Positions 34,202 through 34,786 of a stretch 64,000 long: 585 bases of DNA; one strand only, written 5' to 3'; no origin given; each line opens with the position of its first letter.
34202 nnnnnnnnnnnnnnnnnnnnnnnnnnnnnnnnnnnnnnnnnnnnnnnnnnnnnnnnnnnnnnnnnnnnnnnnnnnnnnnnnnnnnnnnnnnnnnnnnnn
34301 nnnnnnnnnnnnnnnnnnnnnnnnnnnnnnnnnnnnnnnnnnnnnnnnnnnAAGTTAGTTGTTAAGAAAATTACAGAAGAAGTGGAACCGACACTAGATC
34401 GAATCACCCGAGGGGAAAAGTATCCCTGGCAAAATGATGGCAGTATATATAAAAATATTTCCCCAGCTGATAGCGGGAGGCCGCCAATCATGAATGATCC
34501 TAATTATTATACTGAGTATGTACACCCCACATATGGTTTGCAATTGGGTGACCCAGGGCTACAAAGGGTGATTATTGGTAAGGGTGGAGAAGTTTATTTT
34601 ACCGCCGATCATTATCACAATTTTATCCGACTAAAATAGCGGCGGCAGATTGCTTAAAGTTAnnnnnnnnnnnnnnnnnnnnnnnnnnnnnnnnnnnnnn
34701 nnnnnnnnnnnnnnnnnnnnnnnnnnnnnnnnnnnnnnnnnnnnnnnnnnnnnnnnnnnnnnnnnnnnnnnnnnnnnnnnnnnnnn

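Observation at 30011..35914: Polymorphic-toxin-like organisation: transglutaminase-fold giant protein with a compositionally foreign C-terminal module followed by a SUKH-like immunity candidate and small ORFs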

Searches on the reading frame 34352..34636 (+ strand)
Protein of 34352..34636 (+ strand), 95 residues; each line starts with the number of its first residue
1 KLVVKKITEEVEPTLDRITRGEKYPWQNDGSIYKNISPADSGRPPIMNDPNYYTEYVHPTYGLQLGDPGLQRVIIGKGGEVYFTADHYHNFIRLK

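Call 41: find_related_loci(query=A3, collection=genome_contigs, flank=4000)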
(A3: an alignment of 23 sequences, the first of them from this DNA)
Query A3 (95 aa) in genome_contigs; peptide patterns used: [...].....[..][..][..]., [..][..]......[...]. (x = any residue, [..] = any of these).
600 stretches matched a pattern (row limit reached: there are more); 310 encode a relative of the query (tblastn E <= 1e-3); the best 80 are kept; 80 distinct loci.
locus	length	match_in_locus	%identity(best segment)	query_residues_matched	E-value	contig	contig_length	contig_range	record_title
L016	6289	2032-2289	47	8-94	2e-21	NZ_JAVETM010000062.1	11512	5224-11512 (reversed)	MAG: Desulfobotulus sp. isolate BF1_93 scaffold_8413_c1_biofilm_2017, whole genome shotgun sequence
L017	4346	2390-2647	46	3-95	5e-20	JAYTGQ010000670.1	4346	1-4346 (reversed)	MAG: Schlesneria sp. isolate GFS_2361 GFS_2361_669, whole genome shotgun sequence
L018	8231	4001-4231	44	11-94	3e-17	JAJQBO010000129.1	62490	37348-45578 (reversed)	MAG: Planctomycetaceae bacterium isolate C.3_6 NODE_69_length_62490_cov_9.035317, whole genome shotgun sequence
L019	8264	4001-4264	38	1-95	3e-16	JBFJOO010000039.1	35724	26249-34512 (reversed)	MAG: Burkholderiales bacterium isolate Mix_sand18.2022.04.D.21 k141_524386_length_35724_cov_14.0019, whole genome shotgu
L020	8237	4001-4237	42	10-95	1e-15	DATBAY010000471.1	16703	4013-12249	MAG TPA_asm: Lacipirellulaceae bacterium isolate SMAG_U5744 k141_896879, whole genome shotgun sequence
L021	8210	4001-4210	47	15-91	5e-15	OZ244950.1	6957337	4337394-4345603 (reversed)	MAG: Candidatus Poribacteria bacterium isolate 1741874c-865a-47cd-958f-7fa2b3d0eca7 genome assembly, chromosome: 1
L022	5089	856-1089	41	10-94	2e-14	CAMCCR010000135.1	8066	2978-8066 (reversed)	MAG: Candidatus Kuenenia stuttgartiensis isolate ZE-13nov19-118 genome assembly, contig: ZE-13nov19-C17737, whole genome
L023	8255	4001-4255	37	4-95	4e-14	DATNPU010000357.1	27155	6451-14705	MAG TPA_asm: Microcoleaceae cyanobacterium isolate SMAG_U16489 k141_479202, whole genome shotgun sequence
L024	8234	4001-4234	41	10-94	2e-13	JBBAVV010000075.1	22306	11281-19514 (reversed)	MAG: Pirellulales bacterium isolate EUL_332 ctg75-EUL_332, whole genome shotgun sequence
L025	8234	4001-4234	39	10-94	5e-13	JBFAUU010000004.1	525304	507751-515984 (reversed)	Spirillospora sp. NPDC052269 NPDC052269_109_E12.ctg-0004, whole genome shotgun sequence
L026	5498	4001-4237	40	10-95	4e-13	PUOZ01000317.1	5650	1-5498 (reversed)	MAG: Thioalkalivibrio sp. isolate B1Sed10_11R1 B1-Sed10-C23080, whole genome shotgun sequence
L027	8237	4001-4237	37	6-91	5e-13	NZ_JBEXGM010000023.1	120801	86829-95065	Streptomyces sp. NPDC005303 NPDC005303_130_C8.ctg-0023, whole genome shotgun sequence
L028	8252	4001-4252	36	4-94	1e-12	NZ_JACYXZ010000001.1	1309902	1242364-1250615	Nocardioides donggukensis strain MJB4 contig1, whole genome shotgun sequence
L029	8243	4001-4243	38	4-91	1e-12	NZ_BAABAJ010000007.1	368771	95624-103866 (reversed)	Streptomyces gulbargensis strain JCM 16956 sequence007, whole genome shotgun sequence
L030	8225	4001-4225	38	14-95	8e-13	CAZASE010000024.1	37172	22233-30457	MAG TPA_asm: uncultured Rhodocyclaceae bacterium isolate binchicken_co322_158 genome assembly, contig: NODE_1883_length_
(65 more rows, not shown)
